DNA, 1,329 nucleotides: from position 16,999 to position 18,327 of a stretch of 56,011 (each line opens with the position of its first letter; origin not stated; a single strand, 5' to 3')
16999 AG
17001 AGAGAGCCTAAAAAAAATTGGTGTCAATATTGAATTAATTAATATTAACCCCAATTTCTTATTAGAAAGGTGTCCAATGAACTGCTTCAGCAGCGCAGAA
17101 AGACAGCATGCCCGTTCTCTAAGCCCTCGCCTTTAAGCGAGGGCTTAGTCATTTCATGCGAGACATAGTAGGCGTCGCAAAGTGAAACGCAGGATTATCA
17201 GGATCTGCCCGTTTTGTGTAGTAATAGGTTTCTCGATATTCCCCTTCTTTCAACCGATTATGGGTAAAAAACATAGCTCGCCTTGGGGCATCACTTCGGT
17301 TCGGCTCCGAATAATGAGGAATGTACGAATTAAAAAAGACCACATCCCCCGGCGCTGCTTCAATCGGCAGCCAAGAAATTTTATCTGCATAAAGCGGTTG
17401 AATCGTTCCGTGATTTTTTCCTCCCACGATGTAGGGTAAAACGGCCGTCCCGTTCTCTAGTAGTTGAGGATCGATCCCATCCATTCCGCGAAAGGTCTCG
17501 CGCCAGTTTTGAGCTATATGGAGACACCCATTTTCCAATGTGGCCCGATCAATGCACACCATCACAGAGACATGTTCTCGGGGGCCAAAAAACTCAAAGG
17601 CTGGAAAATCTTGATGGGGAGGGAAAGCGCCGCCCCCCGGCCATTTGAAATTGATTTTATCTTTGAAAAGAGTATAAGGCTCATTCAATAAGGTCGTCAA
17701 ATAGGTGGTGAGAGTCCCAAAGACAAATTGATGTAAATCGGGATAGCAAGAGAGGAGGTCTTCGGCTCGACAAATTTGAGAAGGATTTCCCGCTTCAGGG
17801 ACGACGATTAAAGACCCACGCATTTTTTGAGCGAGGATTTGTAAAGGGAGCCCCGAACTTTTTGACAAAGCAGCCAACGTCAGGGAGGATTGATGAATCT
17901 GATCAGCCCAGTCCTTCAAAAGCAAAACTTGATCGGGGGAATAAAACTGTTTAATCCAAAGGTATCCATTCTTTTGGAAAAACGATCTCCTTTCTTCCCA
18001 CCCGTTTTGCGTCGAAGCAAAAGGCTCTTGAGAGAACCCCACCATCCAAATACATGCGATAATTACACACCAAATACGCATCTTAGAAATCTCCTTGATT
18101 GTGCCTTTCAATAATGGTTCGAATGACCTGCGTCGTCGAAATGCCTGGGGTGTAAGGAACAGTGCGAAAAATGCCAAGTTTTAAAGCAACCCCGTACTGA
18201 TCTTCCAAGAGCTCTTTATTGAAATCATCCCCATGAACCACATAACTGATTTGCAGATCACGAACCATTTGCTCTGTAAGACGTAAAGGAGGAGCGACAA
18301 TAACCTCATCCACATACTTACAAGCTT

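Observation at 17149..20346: TagD/CCT-type cytidylyltransferase + PhyH dioxygenase + LicD transferase: candidate CDP-alcohol phospho-decoration pathway in a chlamydial genome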

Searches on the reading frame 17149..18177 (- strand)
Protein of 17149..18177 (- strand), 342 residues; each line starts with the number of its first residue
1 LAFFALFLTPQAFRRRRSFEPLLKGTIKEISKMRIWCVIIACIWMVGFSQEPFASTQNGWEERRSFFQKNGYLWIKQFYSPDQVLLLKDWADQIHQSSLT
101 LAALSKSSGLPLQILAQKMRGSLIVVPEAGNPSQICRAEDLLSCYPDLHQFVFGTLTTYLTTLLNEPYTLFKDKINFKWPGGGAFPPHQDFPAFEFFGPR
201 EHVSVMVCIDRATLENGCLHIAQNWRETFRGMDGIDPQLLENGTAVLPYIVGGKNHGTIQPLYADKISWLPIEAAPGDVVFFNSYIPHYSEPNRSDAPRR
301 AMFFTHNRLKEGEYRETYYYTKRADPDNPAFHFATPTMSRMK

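Call 3: search_protein_families(library=pfam, proteins=[window:17149-18177:-], max_evalue=0.01)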
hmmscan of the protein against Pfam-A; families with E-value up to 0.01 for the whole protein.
window:17149-18177:- (342 aa): 2 families
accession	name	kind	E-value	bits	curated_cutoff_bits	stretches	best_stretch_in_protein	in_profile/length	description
PF05721.19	PhyH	-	6.9e-24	85.7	22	1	67-301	1-213/213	Phytanoyl-CoA dioxygenase (PhyH)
PF13759.12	2OG-FeII_Oxy_5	-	0.0011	19.7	27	1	266-304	62-100/101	Putative 2OG-Fe(II) oxygenase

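Call 4: search_protein_families(library=ncbifam, proteins=[window:17149-18177:-], max_evalue=0.01)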
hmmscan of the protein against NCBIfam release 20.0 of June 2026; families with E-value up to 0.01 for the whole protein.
window:17149-18177:- (342 aa): 4 families
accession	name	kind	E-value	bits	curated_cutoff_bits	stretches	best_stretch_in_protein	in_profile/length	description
NF052437.1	MPhHdxlPhnYGIM8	equivalog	4.6e-41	141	500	1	134-324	62-231/260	methylphosphonate hydroxylase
NF045813.1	DxPntBtaHylase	equivalog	0.0048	16.3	550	0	274-303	212-241/285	1-deoxypentalenic acid 11-beta-hydroxylase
TIGR01762.1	chlorin-enz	subfamily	0.0052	16.1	226.3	0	264-303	203-242/288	chlorinating enzyme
TIGR02408.1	ectoine_ThpD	equivalog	0.0094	15.3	336.5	0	202-312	145-253/277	ectoine hydroxylase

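Call 7: find_homologous_proteins(query=window:17149-18081:-)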
Query window:17149-18081:- (310 aa): 290 proteins with E <= 0.001 among 903 candidates; the best 120 are listed.
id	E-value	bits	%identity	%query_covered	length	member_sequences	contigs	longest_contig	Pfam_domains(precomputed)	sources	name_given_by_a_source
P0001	4.8e-208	708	100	96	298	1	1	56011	PF05721.20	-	-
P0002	6.3e-155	534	72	99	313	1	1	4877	PF05721.20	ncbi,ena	-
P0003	2.2e-151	522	69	99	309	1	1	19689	PF05721.20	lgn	-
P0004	1.4e-150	520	69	99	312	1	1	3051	PF05721.20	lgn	-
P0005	4.4e-147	508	68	100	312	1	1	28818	PF05721.20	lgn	-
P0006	3.9e-142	492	65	99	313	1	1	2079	PF05721.20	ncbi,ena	-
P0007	2.5e-140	486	66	97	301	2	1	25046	PF05721.20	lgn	-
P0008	3.3e-140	485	65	98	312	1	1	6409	PF05721.20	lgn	-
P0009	1.8e-139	483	65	99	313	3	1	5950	PF05721.20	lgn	-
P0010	5.2e-138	478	67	91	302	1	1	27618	PF05721.20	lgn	-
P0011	1.1e-137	477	64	99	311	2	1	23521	PF05721.20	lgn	-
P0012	2.8e-137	476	63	100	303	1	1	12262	PF05721.20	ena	-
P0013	1.6e-136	473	63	99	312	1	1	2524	PF05721.20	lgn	-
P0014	4.9e-136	472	69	91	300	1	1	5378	PF05721.20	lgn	-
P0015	9.6e-136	471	67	90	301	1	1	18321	PF05721.20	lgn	-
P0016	5.4e-135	468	67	93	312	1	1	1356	PF05721.20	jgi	jgi:ectoine hydroxylase-related dioxygenase (phytanoyl-CoA dioxygenase family)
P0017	1.6e-134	467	63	100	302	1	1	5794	PF05721.20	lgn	-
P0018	1.7e-134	467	61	100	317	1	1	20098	PF05721.20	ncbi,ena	-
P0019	1.8e-133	463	61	98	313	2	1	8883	PF05721.20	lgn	-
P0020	1.2e-132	461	61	99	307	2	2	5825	PF05721.20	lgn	-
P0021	4.4e-130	452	65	92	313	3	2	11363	PF05721.20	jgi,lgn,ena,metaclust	metaclust:\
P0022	1.3e-129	451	64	93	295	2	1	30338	PF05721.20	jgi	-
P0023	2.7e-129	450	62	100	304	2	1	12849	PF05721.20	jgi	-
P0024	1.2e-128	447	65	90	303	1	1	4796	PF05721.20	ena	-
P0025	1.5e-128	447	64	93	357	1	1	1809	PF05721.20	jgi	jgi:ectoine hydroxylase-related dioxygenase (phytanoyl-CoA dioxygenase family)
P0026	3.9e-128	446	63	94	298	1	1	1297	PF05721.20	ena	-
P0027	1.2e-127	444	63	93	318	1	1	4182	PF05721.20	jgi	jgi:2-aminoethylphosphonate dioxygenase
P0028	4.9e-127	442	60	100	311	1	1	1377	PF05721.20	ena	-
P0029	6.5e-127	442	59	100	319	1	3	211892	PF05721.20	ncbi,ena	-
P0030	1.2e-126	441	63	92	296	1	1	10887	PF05721.20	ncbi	-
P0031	2.5e-126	440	63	94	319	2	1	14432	PF05721.20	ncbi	-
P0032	2.8e-126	440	60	97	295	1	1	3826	PF05721.20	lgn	-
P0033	3.0e-126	440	65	91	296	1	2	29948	PF05721.20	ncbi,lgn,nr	ncbi:MAG TPA: phytanoyl-CoA dioxygenase family protein [Chlamydiales bacterium]|nr:phytanoyl-CoA dio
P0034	8.7e-126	438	61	93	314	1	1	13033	PF05721.20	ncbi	-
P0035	8.9e-126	438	63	91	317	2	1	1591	PF05721.20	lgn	-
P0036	1.1e-125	438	61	94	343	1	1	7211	PF05721.20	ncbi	-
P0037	1.9e-125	437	62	93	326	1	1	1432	PF05721.20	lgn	-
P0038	2.2e-125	437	57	99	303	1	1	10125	PF05721.20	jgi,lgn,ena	-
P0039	5.0e-125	436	63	91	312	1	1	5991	PF05721.20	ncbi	-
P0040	9.5e-125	435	61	94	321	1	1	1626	PF05721.20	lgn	-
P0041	2.4e-124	433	62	92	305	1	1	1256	PF05721.20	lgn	-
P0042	5.4e-124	432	57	100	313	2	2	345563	PF05721.20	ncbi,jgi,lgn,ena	jgi:ectoine hydroxylase-related dioxygenase (phytanoyl-CoA dioxygenase family)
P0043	3.2e-123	430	62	93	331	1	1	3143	PF05721.20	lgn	-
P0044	6.5e-123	429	60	96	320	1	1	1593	PF05721.20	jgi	jgi:ectoine hydroxylase-related dioxygenase (phytanoyl-CoA dioxygenase family)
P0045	6.6e-123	429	61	90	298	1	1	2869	PF05721.20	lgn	-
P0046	3.0e-122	426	57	99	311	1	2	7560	PF05721.20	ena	-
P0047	3.7e-122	426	59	98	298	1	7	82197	PF05721.20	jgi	jgi:2-aminoethylphosphonate dioxygenase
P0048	5.2e-122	426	61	93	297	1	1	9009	PF05721.20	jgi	-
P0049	6.7e-122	425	56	99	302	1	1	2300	PF05721.20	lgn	-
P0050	7.3e-122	425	60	93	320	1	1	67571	PF05721.20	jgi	jgi:ectoine hydroxylase-related dioxygenase (phytanoyl-CoA dioxygenase family)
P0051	8.5e-122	425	61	91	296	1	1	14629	PF05721.20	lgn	-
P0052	1.2e-121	424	57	99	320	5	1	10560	PF05721.20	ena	-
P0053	2.3e-121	424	59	94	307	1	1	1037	PF05721.20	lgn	-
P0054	2.7e-121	423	60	93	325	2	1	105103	PF05721.20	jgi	-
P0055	9.1e-121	422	58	98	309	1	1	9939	PF05721.20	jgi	-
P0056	1.2e-120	421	59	97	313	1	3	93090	PF05721.20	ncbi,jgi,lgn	jgi:ectoine hydroxylase-related dioxygenase (phytanoyl-CoA dioxygenase family)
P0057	1.3e-120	421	62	91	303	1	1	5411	PF05721.20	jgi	jgi:ectoine hydroxylase-related dioxygenase (phytanoyl-CoA dioxygenase family)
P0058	1.4e-120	421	59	94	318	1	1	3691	PF05721.20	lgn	-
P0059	1.6e-120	421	55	100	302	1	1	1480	PF05721.20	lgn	-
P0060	1.8e-120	421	58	100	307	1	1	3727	PF05721.20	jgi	jgi:ectoine hydroxylase-related dioxygenase (phytanoyl-CoA dioxygenase family)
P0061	2.0e-120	420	56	100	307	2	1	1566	PF05721.20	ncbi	-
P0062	2.4e-120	420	60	94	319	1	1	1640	PF05721.20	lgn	-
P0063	2.6e-120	420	64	90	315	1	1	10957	PF05721.20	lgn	-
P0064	3.0e-120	420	59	91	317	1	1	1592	PF05721.20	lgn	-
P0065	3.4e-120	420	61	93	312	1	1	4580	PF05721.20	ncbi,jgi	jgi:ectoine hydroxylase-related dioxygenase (phytanoyl-CoA dioxygenase family)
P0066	4.6e-120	419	60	93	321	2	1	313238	PF05721.20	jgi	-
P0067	7.1e-120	419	60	92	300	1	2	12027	PF05721.20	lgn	-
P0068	9.7e-120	418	61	94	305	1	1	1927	PF05721.20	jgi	jgi:2-aminoethylphosphonate dioxygenase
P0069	1.7e-119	417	59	92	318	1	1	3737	PF05721.20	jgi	-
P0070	2.3e-119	417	61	91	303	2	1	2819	PF05721.20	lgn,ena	-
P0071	3.2e-119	416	59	96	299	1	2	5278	PF05721.20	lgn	-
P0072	3.8e-119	416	60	91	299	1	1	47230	PF05721.20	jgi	jgi:ectoine hydroxylase-related dioxygenase (phytanoyl-CoA dioxygenase family)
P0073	1.0e-118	415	55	98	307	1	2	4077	PF05721.20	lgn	-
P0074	2.4e-118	414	60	91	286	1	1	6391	PF05721.20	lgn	-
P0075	3.7e-118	413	60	91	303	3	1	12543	PF05721.20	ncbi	-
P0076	5.2e-118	413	62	91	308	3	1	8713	PF05721.20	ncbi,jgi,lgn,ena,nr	ncbi:MAG TPA: phytanoyl-CoA dioxygenase family protein [Rhabdochlamydiaceae bacterium]|nr:phytanoyl-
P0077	5.4e-118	412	58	93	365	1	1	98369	PF05721.20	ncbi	-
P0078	8.1e-118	412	56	98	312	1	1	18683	PF05721.20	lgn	-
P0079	9.9e-118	412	59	94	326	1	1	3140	PF05721.20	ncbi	-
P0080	1.4e-117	411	57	97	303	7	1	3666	PF05721.20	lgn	-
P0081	5.7e-117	409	59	93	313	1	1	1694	PF05721.20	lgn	-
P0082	1.1e-116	408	58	92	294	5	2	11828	PF05721.20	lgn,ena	-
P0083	1.1e-116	408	55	95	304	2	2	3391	PF05721.20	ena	-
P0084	1.3e-116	408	58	93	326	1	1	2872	PF05721.20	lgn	-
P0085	3.4e-116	407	59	94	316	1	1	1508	PF05721.20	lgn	-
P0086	4.1e-116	406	58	95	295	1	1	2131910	PF05721.20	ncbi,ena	-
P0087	2.1e-115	404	60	89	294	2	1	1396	PF05721.20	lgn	-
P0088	4.5e-115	403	59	93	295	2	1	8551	PF05721.20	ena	-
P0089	5.7e-115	403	59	91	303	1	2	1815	PF05721.20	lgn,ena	-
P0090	7.6e-115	402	57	94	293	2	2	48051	PF05721.20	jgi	jgi:hypothetical protein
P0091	1.6e-114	401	57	100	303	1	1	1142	PF05721.20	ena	-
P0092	9.3e-114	399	58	91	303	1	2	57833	PF05721.20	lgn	-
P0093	2.2e-113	397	56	100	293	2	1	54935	PF05721.20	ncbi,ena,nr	ncbi:MAG: hypothetical protein K1060chlam2_00286 [Chlamydiae bacterium]|nr:hypothetical protein [Chl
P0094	3.4e-113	397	54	100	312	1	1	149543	PF05721.20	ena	-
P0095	4.5e-113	396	54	96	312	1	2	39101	PF05721.20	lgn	-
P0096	9.3e-113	395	58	92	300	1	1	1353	PF05721.20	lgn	-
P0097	1.7e-112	394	56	93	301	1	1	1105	PF05721.20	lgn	-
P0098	1.8e-112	394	55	97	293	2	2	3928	PF05721.20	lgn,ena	-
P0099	1.8e-112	394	53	100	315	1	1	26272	PF05721.20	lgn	-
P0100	2.0e-112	394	58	91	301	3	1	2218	PF05721.20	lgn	-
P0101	2.3e-112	394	59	91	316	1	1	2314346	PF05721.20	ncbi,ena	-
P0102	4.9e-112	393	56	90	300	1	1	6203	PF05721.20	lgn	-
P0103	5.5e-112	393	57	92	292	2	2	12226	PF05721.20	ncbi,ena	-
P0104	2.1e-111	391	57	91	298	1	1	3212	PF05721.20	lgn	-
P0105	2.3e-111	391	56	93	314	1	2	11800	PF05721.20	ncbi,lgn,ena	-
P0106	6.2e-111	389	51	99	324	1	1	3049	PF05721.20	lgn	-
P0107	9.1e-111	389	55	91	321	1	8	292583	PF05721.20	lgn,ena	-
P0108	2.3e-110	387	58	93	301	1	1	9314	PF05721.20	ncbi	-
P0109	4.2e-110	387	56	91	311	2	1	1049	PF05721.20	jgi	jgi:ectoine hydroxylase-related dioxygenase (phytanoyl-CoA dioxygenase family)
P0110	4.6e-110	386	59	90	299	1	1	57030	PF05721.20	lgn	-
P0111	5.3e-110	386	54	97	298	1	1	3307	PF05721.20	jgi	jgi:2-aminoethylphosphonate dioxygenase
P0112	9.1e-110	385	53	100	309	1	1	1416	PF05721.20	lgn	-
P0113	2.0e-109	384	53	100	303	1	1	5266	PF05721.20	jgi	jgi:ectoine hydroxylase-related dioxygenase (phytanoyl-CoA dioxygenase family)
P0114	3.1e-108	380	53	100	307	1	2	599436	PF05721.20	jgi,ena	-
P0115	3.2e-108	380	61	91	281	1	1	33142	PF05721.20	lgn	-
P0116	3.9e-107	377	54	96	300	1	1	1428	PF05721.20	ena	-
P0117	5.6e-107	376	56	93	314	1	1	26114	PF05721.20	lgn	-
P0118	7.8e-107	376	58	93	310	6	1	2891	PF05721.20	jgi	jgi:ectoine hydroxylase-related dioxygenase (phytanoyl-CoA dioxygenase family)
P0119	3.3e-106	374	55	91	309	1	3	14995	PF05721.20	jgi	jgi:ectoine hydroxylase-related dioxygenase (phytanoyl-CoA dioxygenase family)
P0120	4.3e-106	373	56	100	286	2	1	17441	PF05721.20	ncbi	-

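Call 10: search_solved_structures(query=window:17149-18081:-, max_evalue=0.01, show_alignments=2)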
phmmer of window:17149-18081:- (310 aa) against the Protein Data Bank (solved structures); distinct sequences matched with E-value up to 0.01: 4.
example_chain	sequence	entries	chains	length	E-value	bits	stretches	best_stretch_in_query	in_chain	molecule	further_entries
4xab_A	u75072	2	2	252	2.9e-06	30.4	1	145-271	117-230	EvdO2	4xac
2opw_A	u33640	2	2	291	0.00031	23.7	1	132-272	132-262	PHYHD1 protein | Phytanoyl-CoA dioxygenase domain-containing protein 1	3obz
2rdn_A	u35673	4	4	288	0.0094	18.8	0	242-277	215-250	1-deoxypentalenic acid 11-beta hydroxylase; Fe(II)/alpha-ketoglutarate dependent hydroxyla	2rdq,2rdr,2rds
3emr_A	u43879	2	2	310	0.0097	18.8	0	30-58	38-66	EctD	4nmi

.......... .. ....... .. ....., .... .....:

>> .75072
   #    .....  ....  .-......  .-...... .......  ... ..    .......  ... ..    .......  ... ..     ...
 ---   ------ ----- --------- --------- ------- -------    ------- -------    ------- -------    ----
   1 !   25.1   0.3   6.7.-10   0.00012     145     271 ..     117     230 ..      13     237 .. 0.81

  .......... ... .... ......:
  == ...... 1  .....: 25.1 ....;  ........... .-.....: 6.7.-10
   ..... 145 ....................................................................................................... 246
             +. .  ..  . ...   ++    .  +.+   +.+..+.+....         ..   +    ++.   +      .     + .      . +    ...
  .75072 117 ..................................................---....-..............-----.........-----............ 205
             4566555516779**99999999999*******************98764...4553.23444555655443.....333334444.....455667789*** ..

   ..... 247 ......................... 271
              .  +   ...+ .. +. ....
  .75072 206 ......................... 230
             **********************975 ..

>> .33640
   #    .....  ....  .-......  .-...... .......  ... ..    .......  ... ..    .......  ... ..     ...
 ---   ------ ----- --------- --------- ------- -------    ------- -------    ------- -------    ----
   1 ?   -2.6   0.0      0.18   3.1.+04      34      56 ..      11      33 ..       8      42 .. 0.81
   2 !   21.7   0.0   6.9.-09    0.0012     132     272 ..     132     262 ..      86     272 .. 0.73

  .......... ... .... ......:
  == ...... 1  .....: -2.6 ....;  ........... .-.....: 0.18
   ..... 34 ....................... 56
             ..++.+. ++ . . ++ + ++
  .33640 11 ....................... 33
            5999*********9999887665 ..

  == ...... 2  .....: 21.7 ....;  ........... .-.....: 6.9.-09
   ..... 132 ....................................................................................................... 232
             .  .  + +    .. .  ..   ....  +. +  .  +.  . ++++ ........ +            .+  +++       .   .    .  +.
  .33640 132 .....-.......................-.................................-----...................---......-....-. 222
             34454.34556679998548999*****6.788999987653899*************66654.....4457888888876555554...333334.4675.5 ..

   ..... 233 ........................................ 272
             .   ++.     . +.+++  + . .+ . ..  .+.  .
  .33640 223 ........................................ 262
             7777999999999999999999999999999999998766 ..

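Call 13: find_encoding_contigs(protein=P0086, flank=10000, max_places=3)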
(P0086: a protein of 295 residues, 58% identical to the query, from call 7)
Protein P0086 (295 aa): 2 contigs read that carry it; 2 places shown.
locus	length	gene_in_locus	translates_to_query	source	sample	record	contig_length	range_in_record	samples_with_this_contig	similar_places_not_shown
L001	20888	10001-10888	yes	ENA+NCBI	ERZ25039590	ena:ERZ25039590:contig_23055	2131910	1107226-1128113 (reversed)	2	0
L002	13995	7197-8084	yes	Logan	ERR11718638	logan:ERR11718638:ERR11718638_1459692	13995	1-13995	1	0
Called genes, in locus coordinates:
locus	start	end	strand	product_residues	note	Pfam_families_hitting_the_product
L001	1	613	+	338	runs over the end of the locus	PF05150:Legionella_OMP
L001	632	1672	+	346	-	PF05150:Legionella_OMP, PF13505:OMP_b-brl (weak)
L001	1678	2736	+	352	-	PF05150:Legionella_OMP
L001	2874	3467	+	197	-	PF00929:RNase_T (weak)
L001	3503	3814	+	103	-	PF14076:DUF4258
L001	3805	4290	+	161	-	-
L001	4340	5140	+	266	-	PF19293:CdaA_N, PF02457:DAC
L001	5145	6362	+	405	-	-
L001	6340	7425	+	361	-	PF13439:Glyco_transf_4, PF00534:Glycos_transf_1, PF13692:Glyco_trans_1_4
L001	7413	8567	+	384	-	PF03279:Lip_A_acyltrans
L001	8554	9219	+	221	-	PF20260:PUA_4, PF04452:Methyltrans_RNA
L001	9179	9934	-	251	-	PF11019:DUF2608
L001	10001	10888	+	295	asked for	PF05721:PhyH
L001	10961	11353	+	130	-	-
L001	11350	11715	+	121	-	-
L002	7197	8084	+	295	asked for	PF05721:PhyH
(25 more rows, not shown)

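Call 14: find_encoding_contigs(protein=P0101, flank=10000, max_places=3)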
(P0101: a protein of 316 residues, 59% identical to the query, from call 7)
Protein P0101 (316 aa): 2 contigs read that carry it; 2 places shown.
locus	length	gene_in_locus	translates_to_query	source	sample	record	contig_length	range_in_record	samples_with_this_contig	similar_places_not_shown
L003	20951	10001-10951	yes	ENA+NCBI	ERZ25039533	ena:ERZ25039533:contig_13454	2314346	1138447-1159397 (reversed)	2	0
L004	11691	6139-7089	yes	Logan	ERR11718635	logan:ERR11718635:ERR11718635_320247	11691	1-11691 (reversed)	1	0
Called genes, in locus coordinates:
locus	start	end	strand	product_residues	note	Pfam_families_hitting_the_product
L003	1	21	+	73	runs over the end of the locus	-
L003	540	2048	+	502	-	-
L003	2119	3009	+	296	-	PF05575:V_cholerae_RfbT (faint), PF05050:Methyltransf_21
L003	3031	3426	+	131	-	-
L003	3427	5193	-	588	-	PF00664:ABC_membrane, PF00005:ABC_tran, PF02463:SMC_N (weak)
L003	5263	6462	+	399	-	PF03372:Exo_endo_phos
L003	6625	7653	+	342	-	PF05150:Legionella_OMP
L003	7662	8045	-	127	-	PF02661:Fic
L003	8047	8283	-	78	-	-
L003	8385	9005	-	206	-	PF06055:ExoD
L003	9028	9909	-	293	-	PF01636:APH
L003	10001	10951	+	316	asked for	PF05721:PhyH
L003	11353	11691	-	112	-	-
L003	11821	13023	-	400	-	-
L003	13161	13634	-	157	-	-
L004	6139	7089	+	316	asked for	PF05721:PhyH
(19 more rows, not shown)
